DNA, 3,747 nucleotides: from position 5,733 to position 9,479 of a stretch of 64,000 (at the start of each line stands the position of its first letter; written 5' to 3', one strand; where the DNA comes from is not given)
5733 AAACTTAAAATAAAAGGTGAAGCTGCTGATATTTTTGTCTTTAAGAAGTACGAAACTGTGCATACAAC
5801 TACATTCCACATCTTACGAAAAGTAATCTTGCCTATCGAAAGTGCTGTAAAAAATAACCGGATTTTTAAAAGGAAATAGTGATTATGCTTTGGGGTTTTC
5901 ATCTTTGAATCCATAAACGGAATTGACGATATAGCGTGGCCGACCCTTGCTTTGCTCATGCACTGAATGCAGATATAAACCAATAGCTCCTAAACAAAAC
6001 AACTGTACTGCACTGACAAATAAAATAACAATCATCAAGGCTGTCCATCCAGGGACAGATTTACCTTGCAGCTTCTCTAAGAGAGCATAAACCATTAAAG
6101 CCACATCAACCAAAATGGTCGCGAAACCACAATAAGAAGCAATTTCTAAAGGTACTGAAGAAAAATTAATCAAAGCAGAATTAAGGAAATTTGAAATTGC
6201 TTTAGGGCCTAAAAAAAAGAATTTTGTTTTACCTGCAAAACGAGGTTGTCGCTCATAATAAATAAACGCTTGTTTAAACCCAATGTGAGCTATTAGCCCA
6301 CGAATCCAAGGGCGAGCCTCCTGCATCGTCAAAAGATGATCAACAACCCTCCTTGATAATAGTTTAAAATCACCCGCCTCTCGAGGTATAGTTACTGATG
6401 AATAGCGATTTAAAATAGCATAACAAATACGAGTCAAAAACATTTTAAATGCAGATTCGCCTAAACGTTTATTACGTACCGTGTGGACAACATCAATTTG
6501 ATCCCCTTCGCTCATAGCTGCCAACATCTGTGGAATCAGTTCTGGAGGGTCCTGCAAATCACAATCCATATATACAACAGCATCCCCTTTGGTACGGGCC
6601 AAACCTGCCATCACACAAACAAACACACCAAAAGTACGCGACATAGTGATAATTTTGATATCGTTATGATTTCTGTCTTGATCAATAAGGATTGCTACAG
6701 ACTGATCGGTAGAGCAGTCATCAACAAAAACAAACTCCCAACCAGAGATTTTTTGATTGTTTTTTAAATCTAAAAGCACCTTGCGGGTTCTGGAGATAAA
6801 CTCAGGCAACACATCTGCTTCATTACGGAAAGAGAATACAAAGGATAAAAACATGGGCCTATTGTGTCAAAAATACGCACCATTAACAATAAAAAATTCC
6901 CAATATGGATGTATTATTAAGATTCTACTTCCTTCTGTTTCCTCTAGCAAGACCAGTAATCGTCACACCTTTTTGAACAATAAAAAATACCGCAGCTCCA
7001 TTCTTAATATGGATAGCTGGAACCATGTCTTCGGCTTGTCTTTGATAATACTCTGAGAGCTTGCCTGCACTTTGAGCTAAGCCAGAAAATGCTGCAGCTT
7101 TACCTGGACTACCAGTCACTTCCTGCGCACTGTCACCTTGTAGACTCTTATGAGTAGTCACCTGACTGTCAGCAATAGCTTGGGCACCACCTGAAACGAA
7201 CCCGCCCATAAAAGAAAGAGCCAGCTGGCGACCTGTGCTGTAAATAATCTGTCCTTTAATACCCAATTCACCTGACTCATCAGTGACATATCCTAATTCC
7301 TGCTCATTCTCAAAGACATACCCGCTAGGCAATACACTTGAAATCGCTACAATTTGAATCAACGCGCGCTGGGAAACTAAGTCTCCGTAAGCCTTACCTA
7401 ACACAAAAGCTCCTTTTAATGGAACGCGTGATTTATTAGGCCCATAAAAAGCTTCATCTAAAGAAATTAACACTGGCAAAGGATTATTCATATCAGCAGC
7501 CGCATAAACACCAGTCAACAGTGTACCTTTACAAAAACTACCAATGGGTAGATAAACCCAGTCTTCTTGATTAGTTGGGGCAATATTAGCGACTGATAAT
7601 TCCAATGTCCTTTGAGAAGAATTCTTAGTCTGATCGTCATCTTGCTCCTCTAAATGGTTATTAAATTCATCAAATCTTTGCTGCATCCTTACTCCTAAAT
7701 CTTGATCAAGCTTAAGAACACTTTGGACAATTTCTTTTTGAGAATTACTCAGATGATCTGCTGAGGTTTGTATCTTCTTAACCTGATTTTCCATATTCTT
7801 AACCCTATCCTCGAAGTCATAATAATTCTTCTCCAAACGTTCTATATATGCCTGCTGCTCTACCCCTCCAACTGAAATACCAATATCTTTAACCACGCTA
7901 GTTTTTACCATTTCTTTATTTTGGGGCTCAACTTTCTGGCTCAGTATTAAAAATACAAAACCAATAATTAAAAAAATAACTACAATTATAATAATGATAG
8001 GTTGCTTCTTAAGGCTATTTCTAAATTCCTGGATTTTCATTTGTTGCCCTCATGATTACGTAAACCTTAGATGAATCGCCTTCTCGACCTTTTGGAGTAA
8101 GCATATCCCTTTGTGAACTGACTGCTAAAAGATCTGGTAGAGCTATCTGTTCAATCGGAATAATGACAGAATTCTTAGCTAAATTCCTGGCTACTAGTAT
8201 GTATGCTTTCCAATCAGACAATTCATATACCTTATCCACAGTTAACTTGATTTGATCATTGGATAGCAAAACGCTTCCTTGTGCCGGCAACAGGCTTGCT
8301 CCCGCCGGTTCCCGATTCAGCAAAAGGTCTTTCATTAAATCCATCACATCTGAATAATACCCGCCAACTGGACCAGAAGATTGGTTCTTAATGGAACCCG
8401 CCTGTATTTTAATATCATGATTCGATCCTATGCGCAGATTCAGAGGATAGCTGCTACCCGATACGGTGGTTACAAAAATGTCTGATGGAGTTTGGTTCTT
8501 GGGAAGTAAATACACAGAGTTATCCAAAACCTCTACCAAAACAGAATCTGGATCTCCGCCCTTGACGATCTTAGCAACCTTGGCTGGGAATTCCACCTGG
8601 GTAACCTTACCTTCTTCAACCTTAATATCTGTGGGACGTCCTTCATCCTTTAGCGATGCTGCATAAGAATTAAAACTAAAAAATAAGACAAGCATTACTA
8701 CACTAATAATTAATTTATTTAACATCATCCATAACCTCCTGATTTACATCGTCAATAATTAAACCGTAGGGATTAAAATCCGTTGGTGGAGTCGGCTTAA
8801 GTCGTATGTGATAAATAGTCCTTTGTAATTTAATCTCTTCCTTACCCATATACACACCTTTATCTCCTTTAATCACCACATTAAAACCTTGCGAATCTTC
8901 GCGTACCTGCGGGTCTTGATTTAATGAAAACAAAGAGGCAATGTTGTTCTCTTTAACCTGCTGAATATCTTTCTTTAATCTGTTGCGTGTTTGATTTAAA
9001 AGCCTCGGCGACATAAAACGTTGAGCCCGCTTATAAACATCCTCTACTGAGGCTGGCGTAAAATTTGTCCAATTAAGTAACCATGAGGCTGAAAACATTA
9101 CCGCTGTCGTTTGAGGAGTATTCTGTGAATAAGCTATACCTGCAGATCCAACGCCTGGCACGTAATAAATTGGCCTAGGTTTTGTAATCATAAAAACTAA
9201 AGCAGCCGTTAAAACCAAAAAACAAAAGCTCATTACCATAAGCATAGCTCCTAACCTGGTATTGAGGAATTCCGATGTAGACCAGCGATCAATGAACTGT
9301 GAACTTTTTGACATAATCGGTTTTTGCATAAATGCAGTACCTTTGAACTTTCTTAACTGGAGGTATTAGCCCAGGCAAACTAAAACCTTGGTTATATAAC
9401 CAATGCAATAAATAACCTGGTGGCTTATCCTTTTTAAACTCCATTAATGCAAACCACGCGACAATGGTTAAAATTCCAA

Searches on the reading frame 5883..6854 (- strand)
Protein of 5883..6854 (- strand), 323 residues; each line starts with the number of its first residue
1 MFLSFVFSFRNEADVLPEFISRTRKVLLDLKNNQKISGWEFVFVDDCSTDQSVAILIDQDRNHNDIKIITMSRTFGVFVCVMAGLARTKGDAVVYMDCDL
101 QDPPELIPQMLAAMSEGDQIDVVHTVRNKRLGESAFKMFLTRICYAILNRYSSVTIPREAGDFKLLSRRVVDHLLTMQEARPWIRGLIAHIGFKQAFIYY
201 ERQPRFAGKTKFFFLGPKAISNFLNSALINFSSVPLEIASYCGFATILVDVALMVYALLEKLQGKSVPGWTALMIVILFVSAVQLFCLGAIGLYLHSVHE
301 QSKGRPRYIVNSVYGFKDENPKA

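Call 98: search_protein_families(library=pfam, proteins=[window:5883-6854:-], max_evalue=0.001)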
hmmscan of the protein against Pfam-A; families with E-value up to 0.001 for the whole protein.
window:5883-6854:- (323 aa): 1 family
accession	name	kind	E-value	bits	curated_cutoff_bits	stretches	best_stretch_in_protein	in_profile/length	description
PF00535.33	Glycos_transf_2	-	4.7e-22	79.1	23.3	1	4-174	1-167/168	Glycosyl transferase family 2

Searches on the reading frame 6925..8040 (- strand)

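Call 98: search_protein_families(library=pfam, proteins=[window:6925-8040:-], max_evalue=0.001)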
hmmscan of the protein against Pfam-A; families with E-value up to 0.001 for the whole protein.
window:6925-8040:- (371 aa): 1 family
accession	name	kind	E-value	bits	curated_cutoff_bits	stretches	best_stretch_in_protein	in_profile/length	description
PF03743.19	TrbI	-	6e-22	78.8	35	1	163-359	1-186/188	Bacterial conjugation TrbI-like protein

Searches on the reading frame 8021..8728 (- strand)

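Call 98: search_protein_families(library=pfam, proteins=[window:8021-8728:-], max_evalue=0.001)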
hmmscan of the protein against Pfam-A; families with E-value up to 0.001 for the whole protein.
window:8021-8728:- (235 aa): 1 family
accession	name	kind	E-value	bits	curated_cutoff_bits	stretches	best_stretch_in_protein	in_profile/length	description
PF06586.17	TraK_N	-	1.5e-05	25.7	24.8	1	31-108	16-89/100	TraK N-terminal domain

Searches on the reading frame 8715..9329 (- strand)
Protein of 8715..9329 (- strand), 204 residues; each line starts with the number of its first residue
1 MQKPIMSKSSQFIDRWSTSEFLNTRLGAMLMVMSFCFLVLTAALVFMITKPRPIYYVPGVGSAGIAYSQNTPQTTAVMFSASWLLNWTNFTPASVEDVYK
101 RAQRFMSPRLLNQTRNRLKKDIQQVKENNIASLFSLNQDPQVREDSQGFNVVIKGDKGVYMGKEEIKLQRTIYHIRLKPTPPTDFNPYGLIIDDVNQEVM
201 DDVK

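Call 98: search_protein_families(library=pfam, proteins=[window:8715-9329:-], max_evalue=0.001)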
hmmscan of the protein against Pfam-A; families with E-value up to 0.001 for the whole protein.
window:8715-9329:- (204 aa): 1 family
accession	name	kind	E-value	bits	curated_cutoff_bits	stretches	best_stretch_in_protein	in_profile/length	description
PF05309.16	TraE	-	8.2e-10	38.8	24.8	1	24-178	17-169/182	TraE protein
